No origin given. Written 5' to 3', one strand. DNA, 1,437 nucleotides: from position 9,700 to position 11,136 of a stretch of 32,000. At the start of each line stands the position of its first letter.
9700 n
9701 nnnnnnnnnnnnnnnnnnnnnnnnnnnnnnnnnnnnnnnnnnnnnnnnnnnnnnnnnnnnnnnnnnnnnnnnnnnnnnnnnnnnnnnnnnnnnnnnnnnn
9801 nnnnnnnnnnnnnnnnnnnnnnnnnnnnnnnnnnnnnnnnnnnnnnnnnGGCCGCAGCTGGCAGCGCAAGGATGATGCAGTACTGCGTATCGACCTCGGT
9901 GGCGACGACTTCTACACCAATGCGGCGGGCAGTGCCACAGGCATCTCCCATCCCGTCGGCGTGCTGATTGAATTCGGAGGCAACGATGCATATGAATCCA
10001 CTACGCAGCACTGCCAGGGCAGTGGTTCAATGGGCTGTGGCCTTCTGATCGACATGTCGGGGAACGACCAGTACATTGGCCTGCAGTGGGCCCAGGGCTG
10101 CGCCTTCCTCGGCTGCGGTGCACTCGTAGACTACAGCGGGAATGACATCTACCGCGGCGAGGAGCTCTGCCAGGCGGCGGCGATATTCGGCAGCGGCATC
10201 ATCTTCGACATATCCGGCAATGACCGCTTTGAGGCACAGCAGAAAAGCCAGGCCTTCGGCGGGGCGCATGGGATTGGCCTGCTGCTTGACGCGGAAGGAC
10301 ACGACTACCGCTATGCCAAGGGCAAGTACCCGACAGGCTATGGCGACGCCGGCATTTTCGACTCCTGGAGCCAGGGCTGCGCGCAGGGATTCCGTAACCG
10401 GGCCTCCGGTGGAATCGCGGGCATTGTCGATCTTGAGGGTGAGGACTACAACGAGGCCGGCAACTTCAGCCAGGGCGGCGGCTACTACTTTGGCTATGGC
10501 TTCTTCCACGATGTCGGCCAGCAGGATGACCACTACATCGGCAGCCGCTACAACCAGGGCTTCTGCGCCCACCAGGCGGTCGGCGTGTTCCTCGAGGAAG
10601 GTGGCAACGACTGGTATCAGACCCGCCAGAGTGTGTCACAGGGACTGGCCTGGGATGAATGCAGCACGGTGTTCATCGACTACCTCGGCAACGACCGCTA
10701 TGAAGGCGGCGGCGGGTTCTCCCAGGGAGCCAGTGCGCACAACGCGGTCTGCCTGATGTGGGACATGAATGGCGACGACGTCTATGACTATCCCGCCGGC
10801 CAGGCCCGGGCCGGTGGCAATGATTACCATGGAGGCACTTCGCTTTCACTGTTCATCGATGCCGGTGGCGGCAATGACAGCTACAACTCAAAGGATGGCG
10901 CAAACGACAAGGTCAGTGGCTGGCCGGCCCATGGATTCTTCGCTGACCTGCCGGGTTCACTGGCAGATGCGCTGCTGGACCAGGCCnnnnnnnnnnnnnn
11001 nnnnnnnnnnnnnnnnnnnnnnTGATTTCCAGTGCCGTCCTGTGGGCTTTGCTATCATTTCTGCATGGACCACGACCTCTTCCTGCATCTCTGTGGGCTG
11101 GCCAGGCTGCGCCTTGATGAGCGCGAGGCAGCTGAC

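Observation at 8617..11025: Secreted PDZ protein carrying about 12 tandem 26-28-aa GNDxY / QG repeats, a possibly undescribed beta-solenoid module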

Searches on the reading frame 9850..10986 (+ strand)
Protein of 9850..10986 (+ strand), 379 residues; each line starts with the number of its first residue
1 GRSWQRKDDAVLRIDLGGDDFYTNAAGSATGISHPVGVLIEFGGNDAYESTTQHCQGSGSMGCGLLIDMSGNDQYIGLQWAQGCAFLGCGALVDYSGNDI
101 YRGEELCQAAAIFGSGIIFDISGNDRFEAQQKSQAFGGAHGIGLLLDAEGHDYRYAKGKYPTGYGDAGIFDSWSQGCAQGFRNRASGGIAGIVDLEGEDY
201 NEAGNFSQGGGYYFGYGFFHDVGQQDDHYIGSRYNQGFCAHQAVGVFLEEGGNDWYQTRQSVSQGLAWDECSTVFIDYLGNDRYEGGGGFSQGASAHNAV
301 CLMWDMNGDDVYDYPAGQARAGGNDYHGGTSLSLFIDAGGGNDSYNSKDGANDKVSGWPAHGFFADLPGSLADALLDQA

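Call 17: search_solved_structures(query=A2, max_evalue=10, show_alignments=3)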
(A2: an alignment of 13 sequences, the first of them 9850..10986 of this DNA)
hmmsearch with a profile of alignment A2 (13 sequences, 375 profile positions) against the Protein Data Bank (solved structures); distinct sequences matched with E-value up to 10: 0.
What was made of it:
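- No PDB sequence hit with a profile (call 17).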

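Call 18: search_protein_families(library=pfam, alignment_id=A2, max_evalue=10)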
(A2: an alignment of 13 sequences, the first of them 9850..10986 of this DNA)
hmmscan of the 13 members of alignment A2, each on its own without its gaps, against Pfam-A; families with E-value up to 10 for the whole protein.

A. member 1, window:9850-10986:+ (379 aa): 1 family
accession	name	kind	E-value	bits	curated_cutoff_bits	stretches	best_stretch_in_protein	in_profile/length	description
PF03959.19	FSH1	-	0.19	11.8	21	1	254-305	71-123/211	Serine hydrolase (FSH1)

B. families by the number of members that match (of 13 scanned): 5 families
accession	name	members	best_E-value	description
PF03959.19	FSH1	2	0.12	Serine hydrolase (FSH1)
PF19854.4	DUF6329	2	0.6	Family of unknown function (DUF6329)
PF09008.15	Head_binding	1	0.078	Head binding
PF15425.12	DUF4627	1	0.17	Domain of unknown function (DUF4627)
PF12750.12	Maff2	1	0.81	Maff2 family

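Call 29: search_protein_representatives(alignment_id=A2)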
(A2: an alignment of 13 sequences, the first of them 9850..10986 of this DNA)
Query: 13 sequences, 375 profile positions. Proteins with E-value up to 0.001 (for the whole library): 4376; up to 1e-10: 3877; up to 1e-30: 2551. The best 150 are listed.
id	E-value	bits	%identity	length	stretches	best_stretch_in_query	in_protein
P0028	4.0e-149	513.0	-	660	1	2-372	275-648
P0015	2.5e-147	507.1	-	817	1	1-373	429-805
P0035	2.2e-146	504.0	-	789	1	1-374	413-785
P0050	1.7e-141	487.9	-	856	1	1-372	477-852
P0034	3.5e-139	480.3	-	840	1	2-368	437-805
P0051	5.3e-139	479.7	-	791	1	1-371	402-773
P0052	9.6e-137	472.3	-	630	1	3-371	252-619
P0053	1.9e-135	468.0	-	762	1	1-362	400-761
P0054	1.2e-134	465.3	-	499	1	4-369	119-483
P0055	4.1e-133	460.3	-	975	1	1-374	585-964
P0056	6.8e-133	459.6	-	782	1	1-364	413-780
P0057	6.5e-132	456.4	-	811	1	2-362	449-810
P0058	8.2e-132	456.0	-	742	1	1-366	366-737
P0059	2.6e-131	454.4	-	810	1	1-369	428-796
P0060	5.5e-131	453.3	-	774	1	1-374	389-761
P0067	3.3e-127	440.9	-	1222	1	1-374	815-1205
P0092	3.4e-119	414.5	-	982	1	1-366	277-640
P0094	7.9e-119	413.3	-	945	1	2-345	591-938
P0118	5.5e-115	400.6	-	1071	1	1-367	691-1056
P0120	1.1e-114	399.7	-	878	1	1-362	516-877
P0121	1.8e-114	399.0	-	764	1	2-365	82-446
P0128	6.1e-114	397.2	-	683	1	1-343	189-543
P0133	1.3e-113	396.1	-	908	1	5-364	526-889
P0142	9.0e-113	393.4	-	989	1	1-340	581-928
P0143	1.0e-112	393.2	-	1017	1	5-366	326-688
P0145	1.8e-112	392.4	-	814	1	2-362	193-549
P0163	2.3e-111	388.7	-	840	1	1-364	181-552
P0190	3.1e-109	381.7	-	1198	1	2-369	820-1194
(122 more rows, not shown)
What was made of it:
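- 4,376 representatives at E<=1e-3 and 2,551 at E<=1e-30, each matched end to end (call 29). There are thousands of end-to-end homologues at E<1e-30 (call 29).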

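Call 31: search_protein_families(library=pfam, proteins=[P0067, P0092, P0118, P0121, P0145, P0163, P0190, P0143, P0128, P0094], max_evalue=0.01)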
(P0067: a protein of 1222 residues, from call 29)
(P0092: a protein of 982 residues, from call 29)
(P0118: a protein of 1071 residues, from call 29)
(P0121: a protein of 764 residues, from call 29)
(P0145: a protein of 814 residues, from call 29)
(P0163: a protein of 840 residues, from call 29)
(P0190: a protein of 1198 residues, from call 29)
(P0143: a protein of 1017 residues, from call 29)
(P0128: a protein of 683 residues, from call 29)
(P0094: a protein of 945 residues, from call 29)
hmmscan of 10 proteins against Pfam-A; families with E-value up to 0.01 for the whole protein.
P0067 (1222 aa): 8 families
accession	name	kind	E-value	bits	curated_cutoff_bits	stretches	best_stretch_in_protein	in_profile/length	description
PF13180.12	PDZ_2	-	1.3e-20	73.9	27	2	219-283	11-75/80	PDZ domain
PF16258.11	DUF4912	-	1.1e-19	71.2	29.4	1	29-140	1-115/118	Domain of unknown function (DUF4912)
PF17820.7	PDZ_6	-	1.8e-18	66.5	27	2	224-263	2-41/54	PDZ domain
PF00595.29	PDZ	-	2.2e-15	57.2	23.2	2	197-274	12-79/81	PDZ domain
PF01476.26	LysM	-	9.5e-10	38.7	20.9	1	296-344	1-43/43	LysM domain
PF23457.1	LysM2_NFP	-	0.00038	20.9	36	1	296-344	8-54/56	NFP LysM2 domain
PF19805.5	DUF6288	-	0.00057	19.6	26.3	0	439-484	4-48/402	Family of unknown function (DUF6288)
PF14685.13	PDZ_Tricorn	-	0.00071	19.9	25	1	230-280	30-81/88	Tricorn protease PDZ domain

P0092 (982 aa): 4 families
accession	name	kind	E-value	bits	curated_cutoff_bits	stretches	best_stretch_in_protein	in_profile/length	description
PF13646.12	HEAT_2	-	6.2e-22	78.1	27.7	3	816-881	3-69/88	HEAT repeats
PF02985.28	HEAT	-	3.8e-12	45.7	23.5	0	815-838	3-26/31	HEAT repeat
PF03130.22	HEAT_PBS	-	1e-05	26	20.9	1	828-854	1-27/27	PBS lyase HEAT-like repeat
PF24714.1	TOR1L1_N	-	0.003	17.4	43.3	0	778-820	212-256/281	TORTIFOLIA1 N-terminal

P0118 (1071 aa): 1 family
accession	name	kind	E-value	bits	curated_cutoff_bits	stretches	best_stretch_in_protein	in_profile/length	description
PF17820.7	PDZ_6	-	3.8e-05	23.8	27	1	381-419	4-41/54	PDZ domain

P0121 (764 aa): 4 families
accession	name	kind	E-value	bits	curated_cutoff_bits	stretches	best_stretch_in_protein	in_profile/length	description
PF13646.12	HEAT_2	-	5.7e-27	94.3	27.7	3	598-672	12-87/88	HEAT repeats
PF02985.28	HEAT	-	2.6e-13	49.3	23.5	0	650-676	2-28/31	HEAT repeat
PF03130.22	HEAT_PBS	-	1.5e-09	37.9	20.9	1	633-659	1-27/27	PBS lyase HEAT-like repeat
PF13513.12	HEAT_EZ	-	0.0011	19.9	27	0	602-644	3-55/55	HEAT-like repeat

P0145 (814 aa): 8 families
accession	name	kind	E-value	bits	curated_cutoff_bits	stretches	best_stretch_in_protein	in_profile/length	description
PF13646.12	HEAT_2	-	2.4e-34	117.9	27.7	3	692-778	3-88/88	HEAT repeats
PF02985.28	HEAT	-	3.8e-15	55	23.5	1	658-683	2-27/31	HEAT repeat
PF03130.22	HEAT_PBS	-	4.6e-08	33.2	20.9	0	738-764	1-27/27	PBS lyase HEAT-like repeat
PF12717.13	Cnd1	-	1.1e-06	29.2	26.4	0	687-749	20-85/162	non-SMC mitotic condensation complex subunit 1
PF24714.1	TOR1L1_N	-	2.3e-05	24.3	43.3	0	753-788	211-246/281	TORTIFOLIA1 N-terminal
PF13513.12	HEAT_EZ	-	4.7e-05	24.3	27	0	738-780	3-55/55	HEAT-like repeat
PF00514.29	Arm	-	0.0016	18.8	20.6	0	751-778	10-37/41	Armadillo/beta-catenin-like repeat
PF25151.1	TPR_Trm732_C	-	0.0057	17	27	0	753-785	97-129/159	Trm732, C-terminal TPR repeats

P0163 (840 aa): 1 family
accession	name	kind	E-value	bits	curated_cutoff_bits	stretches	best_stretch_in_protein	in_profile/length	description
PF13646.12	HEAT_2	-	1.3e-11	45.1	27.7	2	650-734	2-87/88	HEAT repeats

P0190 (1198 aa): 5 families
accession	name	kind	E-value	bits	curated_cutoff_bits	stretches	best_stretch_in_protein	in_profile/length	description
PF03417.21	AAT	-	7.9e-25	88.3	23.2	1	148-332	5-185/225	Acyl-coenzyme A:6-aminopenicillanic acid acyl-transferase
PF13180.12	PDZ_2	-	1.7e-09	38.2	27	1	452-546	3-77/80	PDZ domain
PF17820.7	PDZ_6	-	1.6e-06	28.2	27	1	477-508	2-33/54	PDZ domain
PF02275.23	CBAH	-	9.7e-06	25.9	20.4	1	146-288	8-175/316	Linear amide C-N hydrolases, choloylglycine hydrolase family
PF00595.29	PDZ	-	0.00054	20.7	23.2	1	467-507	23-59/81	PDZ domain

P0143 (1017 aa): 4 families
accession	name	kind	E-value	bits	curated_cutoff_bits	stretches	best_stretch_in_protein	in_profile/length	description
PF13646.12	HEAT_2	-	2.3e-19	69.9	27.7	3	836-917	2-87/88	HEAT repeats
PF02985.28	HEAT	-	1.8e-09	37.4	23.5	0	895-921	2-28/31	HEAT repeat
PF03130.22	HEAT_PBS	-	1.8e-07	31.4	20.9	1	878-904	1-27/27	PBS lyase HEAT-like repeat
PF13513.12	HEAT_EZ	-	0.00022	22.1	27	0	801-829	27-55/55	HEAT-like repeat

P0128 (683 aa): 0 families

P0094 (945 aa): 3 families
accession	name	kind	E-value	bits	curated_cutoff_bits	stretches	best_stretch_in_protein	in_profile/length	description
PF13180.12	PDZ_2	-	6.7e-14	52.4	27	2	58-123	11-76/80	PDZ domain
PF17820.7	PDZ_6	-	5.6e-12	45.7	27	1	62-97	1-36/54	PDZ domain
PF00595.29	PDZ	-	2e-08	34.9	23.2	1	45-96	8-62/81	PDZ domain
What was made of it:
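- One member is fused to LysM and another to an Ntn-hydrolase (AAT/C45) domain (call 31).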

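Call 36: predict_structure(alignment_id=A2)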
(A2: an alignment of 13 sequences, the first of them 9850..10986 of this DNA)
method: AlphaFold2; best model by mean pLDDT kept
length: 379 residues; sequences in the alignment: 13
mean_pLDDT: 89.8   pTM: 0.90
mean pLDDT of the five models: 89.8, 88.6, 88.5, 87.8, 87.5
residues with pLDDT >= 90: 252; 70-90: 110; 50-70: 15; < 50: 2
segments of 3 or more residues with pLDDT < 50: none
pLDDT, mean of each block of 10 residues (from residue 1): 76 92 88 93 93 87 96 94 96 98 96 97 97 96 97 95 82 95 87 97 95 96 95 91 96 91 82 95 86 88 94 84 59 89 84 80 86 70
secondary structure, 60 per line:
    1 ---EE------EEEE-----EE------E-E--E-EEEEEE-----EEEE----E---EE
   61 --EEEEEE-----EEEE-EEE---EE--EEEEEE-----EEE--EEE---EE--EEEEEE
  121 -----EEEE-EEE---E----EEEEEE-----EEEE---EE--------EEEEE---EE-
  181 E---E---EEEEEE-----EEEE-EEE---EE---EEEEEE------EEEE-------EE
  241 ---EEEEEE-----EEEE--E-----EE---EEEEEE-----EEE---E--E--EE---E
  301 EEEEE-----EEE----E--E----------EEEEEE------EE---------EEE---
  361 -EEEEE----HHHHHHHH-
elements in order: E12-15 E36-41 E47-50 E63-68 E74-77 E79-81 E89-94 E100-102 E105-107 E115-120 E126-129 E131-133 E142-147 E153-156 E170-174 E189-194 E200-203 E205-207 E216-221 E228-231 E244-249 E255-258 E272-277 E283-285 E300-305 E311-313 E332-337 E355-357 E362-366 H371-378

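Call 38: fold_search(model_id=the predicted structure, library=pdb)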
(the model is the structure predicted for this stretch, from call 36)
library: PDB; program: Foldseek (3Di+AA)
matches with E <= 10: 35; with E <= 0.001: 0
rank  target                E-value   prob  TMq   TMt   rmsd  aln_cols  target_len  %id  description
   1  3p4g_B                2.7e-01  0.25  0.28  0.33  11.7       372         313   13  X-ray crystal structure of a hyperactive, Ca2+-dependent, beta-helical antifreeze protein from an Antarctic bacterium (released 2011-04-27)
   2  3p4g_A                5.0e-01  0.30  0.36  0.43  10.7       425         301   13  X-ray crystal structure of a hyperactive, Ca2+-dependent, beta-helical antifreeze protein from an Antarctic bacterium (released 2011-04-27)
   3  7kob                  1.3e+00  0.02  0.16  0.17  16.1       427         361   10  Crystal structure of antigen 43b from Escherichia coli CFT073 (released 2022-03-09)
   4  7koh_D                1.6e+00  0.02  0.15  0.12  21.3       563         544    9  Crystal structure of antigen 43 from Escherichia coli EDL933 (released 2022-03-09)
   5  3n6z                  1.8e+00  0.03  0.20  0.22  14.1       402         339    9  Crystal structure of a putative immunoglobulin A1 protease (BACOVA_03286) from Bacteroides ovatus at 1.30 A resolution (released 2010-07-21)
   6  7o84_B                2.1e+00  0.04  0.25  0.24  14.1       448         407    9  Structure of the PL6 family alginate lyase Pedsa0632 from Pseudopedobacter saltans in complex with substrate (released 2021-07-28)
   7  7fh6                  2.5e+00  0.08  0.14  0.09   7.5       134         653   10  Friedel-Crafts alkylation enzyme CylK (released 2022-02-16)
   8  5nxk_C                2.9e+00  0.03  0.21  0.24  14.6       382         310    9  L. reuteri 53608 SRRP (released 2018-03-21)
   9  7jvi_A                3.4e+00  0.03  0.28  0.26  12.8       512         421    8  Crystal structure of a beta-helix domain retrieved from capybara gut metagenome (released 2021-09-08)
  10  3p4g_C                3.5e+00  0.11  0.34  0.41   9.9       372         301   14  X-ray crystal structure of a hyperactive, Ca2+-dependent, beta-helical antifreeze protein from an Antarctic bacterium (released 2011-04-27)
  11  3p4g_D                3.7e+00  0.08  0.30  0.35  11.7       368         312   12  X-ray crystal structure of a hyperactive, Ca2+-dependent, beta-helical antifreeze protein from an Antarctic bacterium (released 2011-04-27)
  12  6a40_A                3.7e+00  0.02  0.21  0.18  17.1       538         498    8  complex structure of Alginate lyase AlyF-OU02 with G4 (released 2019-05-01)
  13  7fh8                  4.3e+00  0.06  0.14  0.09   7.3       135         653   10  Friedel-Crafts alkylation enzyme CylK mutant H391A (released 2022-02-16)
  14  9ozl_B                4.8e+00  0.02  0.24  0.25  13.3       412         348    9  Crystal structure of the polysaccharide lyase RbmB from Vibrio cholerae (released 2026-03-11)
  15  6eio                  5.1e+00  0.01  0.13  0.19  18.3       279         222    9  Crystal structure of an ice binding protein from an Antarctic Biological Consortium (released 2018-03-28)
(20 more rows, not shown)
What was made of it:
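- On MpAFP_RIV-type one-sided Ca2+ beta-roll: It is the top Foldseek hit, but at E 0.27-3.7, probability <=0.30 and TM 0.28-0.43 (call 38).
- The best, though non-significant, structural neighbour is the one-sided Ca2+ beta-roll 3p4g (call 38). Many known beta-solenoids serve as stalks; Ag43 and the L. reuteri SRRP adhesin appear in the weak hit list (call 38).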

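Call 40: find_related_loci(query=A2, collection=genome_contigs, flank=6000)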
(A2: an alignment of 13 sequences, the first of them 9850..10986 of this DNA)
Query A2 (379 aa) in genome_contigs; peptide patterns used: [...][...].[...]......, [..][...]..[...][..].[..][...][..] (x = any residue, [..] = any of these).
598 stretches matched a pattern (row limit reached: there are more); 565 encode a relative of the query (tblastn E <= 1e-3); the best 80 are kept; 80 distinct loci.
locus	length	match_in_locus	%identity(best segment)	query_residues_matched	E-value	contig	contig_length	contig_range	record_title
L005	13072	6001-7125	83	1-375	0e+0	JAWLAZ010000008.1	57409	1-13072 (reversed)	MAG: bacterium isolate AC1.30 AC1.30.fa-8, whole genome shotgun sequence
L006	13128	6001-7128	68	1-377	4e-162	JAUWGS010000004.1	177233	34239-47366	MAG: Planctomycetales bacterium isolate CSMAG_2248 CSMAG_2248_k141_2182083_length_177233_cov_31.9923, whole genome shotg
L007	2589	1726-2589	76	12-312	5e-142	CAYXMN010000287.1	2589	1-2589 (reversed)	MAG TPA_asm: uncultured Planctomycetales bacterium isolate SRP192927_co7_193 genome assembly, contig: NODE_113277_length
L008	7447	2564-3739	55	1-375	1e-132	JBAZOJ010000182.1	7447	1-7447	MAG: Candidatus Brocadiia bacterium isolate SO_2017_LW4_91 scaffold_8181_c1_LW137-91_2017, whole genome shotgun sequence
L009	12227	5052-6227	56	1-375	5e-132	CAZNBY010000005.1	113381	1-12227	MAG TPA_asm: uncultured Planctomycetota bacterium isolate SRP278314_co2_122 genome assembly, contig: NODE_280_length_113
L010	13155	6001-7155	55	4-371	9e-132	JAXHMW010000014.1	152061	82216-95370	MAG: Planctomycetota bacterium isolate Salar_de_Ascotan_soil_MAG_ASO65 contig_7724_polypolish, whole genome shotgun sequ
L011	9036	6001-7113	59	1-371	8e-127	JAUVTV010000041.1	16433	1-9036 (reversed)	MAG: Candidatus Eisenbacteria bacterium isolate CSMAG_775 CSMAG_775_k141_664885_length_16433_cov_7.0000, whole genome sh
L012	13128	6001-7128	57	3-378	2e-123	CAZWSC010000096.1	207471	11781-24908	MAG TPA_asm: uncultured bacterium isolate SRP067234_co1_342 genome assembly, contig: k99_499585, whole genome shotgun se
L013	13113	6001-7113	58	1-371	2e-124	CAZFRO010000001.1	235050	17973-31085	MAG TPA_asm: uncultured bacterium isolate SRP077602_co1_312 genome assembly, contig: NODE_26_length_235050_cov_56.442809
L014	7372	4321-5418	57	1-366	5e-120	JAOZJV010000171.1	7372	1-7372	MAG: Candidatus Krumholzibacteriia bacterium isolate GMC1.concoct.124 GMC1_2746_length_7372_cov_7.241356, whole genome s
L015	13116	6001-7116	56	4-375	1e-119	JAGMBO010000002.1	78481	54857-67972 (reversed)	MAG: Candidatus Eisenbacteria bacterium isolate RS_16_23 ZL425.bin.23.fa_2, whole genome shotgun sequence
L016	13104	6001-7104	59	2-369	4e-119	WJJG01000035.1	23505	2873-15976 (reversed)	MAG: Candidatus Eisenbacteria bacterium isolate Bin_233 k141_341974, whole genome shotgun sequence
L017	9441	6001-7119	52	6-377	5e-114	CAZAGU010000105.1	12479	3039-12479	MAG TPA_asm: uncultured bacterium isolate SRP191223_co2_100 genome assembly, contig: NODE_3856_length_12479_cov_7.603429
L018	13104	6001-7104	55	1-375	2e-113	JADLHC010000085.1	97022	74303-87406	MAG: Planctomycetia bacterium isolate SJ466 c_000000537673, whole genome shotgun sequence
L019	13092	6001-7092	54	2-378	4e-119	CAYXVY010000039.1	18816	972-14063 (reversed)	MAG TPA_asm: uncultured Planctomycetales bacterium isolate binchicken_co165_413 genome assembly, contig: k141_2729422, w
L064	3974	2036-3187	35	5-374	2e-57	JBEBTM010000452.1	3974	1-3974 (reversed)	MAG: Thermogutta terrifontis isolate T2.bin.181 NODE_78261_length_3974_cov_4.430212, whole genome shotgun sequence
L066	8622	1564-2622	37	8-362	7e-57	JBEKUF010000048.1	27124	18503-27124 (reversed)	MAG: Verrucomicrobiia bacterium isolate SPRUCE 575 SPRUCE_575_48, whole genome shotgun sequence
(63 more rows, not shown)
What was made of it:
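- At least 565 GTDB species (call 40).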

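Call 50: find_homologous_proteins(query=A2, max_evalue=1e-10)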
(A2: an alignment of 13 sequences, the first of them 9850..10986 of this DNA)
Query A2 (13 sequences) (379 aa, profile of the alignment): 3200 proteins with E <= 1e-10 among 8000 candidates; the best 120 are listed.
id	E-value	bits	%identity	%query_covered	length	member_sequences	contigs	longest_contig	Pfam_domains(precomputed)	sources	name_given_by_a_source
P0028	1.2e-148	513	73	99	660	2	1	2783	-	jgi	jgi:hypothetical protein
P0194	2.9e-145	502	69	98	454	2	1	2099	-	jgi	jgi:hypothetical protein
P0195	6.2e-143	494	75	91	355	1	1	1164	-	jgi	jgi:hypothetical protein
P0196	2.2e-140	486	65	99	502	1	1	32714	-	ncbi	-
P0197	1.3e-139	483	59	97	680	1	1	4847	-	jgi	-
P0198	2.6e-139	482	55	99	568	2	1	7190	-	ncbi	-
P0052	3.0e-136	472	52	95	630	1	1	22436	-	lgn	-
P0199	8.6e-136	471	53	97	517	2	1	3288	-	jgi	-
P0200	9.4e-136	471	55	97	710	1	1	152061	-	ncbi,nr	ncbi:MAG: hypothetical protein U5N86_07050 [Planctomycetota bacterium]|nr:hypothetical protein [Plan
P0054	3.8e-134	465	51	98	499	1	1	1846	-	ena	-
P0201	2.3e-132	460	54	98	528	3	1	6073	-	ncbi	ncbi:MAG: hypothetical protein ABIG42_10665, partial [bacterium]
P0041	1.2e-129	451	36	86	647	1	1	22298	-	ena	-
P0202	1.2e-128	447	52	100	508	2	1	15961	-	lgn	-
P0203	8.3e-128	445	55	97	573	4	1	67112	-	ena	-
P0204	8.4e-127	441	53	94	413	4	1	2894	-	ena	-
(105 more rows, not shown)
